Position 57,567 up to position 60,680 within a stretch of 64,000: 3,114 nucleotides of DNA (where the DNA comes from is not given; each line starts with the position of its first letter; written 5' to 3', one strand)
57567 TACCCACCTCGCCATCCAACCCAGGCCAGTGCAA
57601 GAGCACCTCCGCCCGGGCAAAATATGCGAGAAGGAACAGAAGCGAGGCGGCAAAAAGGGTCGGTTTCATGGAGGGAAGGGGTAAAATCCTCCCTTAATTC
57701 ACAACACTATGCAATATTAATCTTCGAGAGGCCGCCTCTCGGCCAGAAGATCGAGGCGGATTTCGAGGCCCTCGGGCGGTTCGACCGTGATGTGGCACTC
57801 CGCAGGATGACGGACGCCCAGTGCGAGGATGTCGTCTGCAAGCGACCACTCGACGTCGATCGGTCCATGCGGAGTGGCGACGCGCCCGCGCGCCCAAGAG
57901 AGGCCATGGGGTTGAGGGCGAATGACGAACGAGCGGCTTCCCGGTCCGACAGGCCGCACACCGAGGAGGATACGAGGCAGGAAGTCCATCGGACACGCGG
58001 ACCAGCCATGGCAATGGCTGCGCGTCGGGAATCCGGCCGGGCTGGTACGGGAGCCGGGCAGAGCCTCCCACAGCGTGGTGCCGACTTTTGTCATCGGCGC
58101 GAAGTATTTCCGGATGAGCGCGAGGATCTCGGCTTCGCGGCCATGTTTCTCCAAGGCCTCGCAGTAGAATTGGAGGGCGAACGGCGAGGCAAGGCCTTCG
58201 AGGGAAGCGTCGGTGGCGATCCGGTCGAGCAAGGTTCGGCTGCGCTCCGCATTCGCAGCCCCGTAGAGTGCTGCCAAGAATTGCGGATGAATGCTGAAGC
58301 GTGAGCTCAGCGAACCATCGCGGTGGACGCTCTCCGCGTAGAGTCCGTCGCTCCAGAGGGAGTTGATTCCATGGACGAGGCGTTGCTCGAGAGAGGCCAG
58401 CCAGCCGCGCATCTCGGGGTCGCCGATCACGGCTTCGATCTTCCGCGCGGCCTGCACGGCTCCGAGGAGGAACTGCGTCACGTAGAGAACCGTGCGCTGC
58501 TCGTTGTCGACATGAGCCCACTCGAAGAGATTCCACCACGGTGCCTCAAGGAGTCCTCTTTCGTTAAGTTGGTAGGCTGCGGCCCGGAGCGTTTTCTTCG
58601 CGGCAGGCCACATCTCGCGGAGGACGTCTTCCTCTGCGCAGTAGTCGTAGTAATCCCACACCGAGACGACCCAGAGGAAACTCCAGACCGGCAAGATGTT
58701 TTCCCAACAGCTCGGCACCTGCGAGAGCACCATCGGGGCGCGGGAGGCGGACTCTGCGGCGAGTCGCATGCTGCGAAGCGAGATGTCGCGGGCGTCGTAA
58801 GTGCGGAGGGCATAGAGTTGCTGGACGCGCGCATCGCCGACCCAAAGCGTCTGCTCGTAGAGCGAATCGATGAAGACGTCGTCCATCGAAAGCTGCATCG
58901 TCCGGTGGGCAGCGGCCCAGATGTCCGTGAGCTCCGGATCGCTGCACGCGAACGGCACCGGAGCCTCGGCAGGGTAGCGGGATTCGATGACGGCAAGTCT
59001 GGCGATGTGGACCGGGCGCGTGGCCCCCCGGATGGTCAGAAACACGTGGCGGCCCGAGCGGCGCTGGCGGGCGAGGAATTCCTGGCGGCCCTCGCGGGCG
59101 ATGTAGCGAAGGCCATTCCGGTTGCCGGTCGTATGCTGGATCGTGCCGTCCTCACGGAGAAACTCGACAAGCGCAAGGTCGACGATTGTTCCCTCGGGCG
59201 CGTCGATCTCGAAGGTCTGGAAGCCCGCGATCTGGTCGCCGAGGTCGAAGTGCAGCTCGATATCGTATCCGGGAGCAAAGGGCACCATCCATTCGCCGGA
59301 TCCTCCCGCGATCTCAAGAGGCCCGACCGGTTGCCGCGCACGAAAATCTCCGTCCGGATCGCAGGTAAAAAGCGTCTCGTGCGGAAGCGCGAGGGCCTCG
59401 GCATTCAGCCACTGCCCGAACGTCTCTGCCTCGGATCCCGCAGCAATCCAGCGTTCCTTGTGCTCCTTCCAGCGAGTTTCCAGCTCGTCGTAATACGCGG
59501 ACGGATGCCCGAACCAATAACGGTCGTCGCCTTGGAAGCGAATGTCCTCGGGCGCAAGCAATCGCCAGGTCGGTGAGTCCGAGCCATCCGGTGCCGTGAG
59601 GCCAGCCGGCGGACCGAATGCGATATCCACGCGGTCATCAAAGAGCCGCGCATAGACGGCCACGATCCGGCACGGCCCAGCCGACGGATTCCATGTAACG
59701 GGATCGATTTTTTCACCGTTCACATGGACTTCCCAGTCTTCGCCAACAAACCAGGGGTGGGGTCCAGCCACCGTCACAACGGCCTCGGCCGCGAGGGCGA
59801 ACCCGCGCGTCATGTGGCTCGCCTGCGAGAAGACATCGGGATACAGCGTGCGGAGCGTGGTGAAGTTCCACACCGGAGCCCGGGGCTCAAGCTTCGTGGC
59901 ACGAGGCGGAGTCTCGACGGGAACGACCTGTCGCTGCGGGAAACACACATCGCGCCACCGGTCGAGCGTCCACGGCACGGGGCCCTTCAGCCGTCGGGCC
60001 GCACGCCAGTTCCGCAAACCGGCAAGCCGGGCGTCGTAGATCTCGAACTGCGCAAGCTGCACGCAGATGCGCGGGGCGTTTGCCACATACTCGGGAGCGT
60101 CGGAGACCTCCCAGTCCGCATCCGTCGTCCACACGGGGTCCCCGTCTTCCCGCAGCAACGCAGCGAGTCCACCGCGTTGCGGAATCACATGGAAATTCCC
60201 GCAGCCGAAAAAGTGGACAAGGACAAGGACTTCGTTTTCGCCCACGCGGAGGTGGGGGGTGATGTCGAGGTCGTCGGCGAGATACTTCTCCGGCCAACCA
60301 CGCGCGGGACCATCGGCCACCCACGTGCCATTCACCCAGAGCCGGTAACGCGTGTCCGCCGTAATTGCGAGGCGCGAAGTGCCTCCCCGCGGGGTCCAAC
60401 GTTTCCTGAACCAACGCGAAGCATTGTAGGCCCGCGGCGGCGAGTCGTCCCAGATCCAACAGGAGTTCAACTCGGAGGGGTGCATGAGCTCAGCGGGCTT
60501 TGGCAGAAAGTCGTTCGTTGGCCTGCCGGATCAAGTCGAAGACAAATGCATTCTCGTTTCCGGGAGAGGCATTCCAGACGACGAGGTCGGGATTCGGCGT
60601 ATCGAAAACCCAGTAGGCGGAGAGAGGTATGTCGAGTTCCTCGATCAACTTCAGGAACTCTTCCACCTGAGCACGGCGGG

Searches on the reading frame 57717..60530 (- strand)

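Call 73: search_protein_families(library=pfam, proteins=[window:57717-60530:-], max_evalue=0.001)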
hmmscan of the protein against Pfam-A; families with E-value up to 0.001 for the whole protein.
window:57717-60530:- (937 aa): 4 families
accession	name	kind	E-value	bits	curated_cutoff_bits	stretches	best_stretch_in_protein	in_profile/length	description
PF17389.8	Bac_rhamnosid6H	-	5e-25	88.9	24.5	1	527-853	6-337/339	Bacterial alpha-L-rhamnosidase 6 hairpin glycosidase domain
PF17390.7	Bac_rhamnosid_C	-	1.6e-14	53.9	22.1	1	857-917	1-62/78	Bacterial alpha-L-rhamnosidase C-terminal domain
PF05592.18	Bac_rhamnosid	-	6.8e-05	23.2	22.2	1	428-483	10-66/102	Bacterial alpha-L-rhamnosidase concanavalin-like domain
PF02837.24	Glyco_hydro_2_N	-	0.00078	19.9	28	0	29-105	57-133/169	Glycosyl hydrolases family 2, sugar binding domain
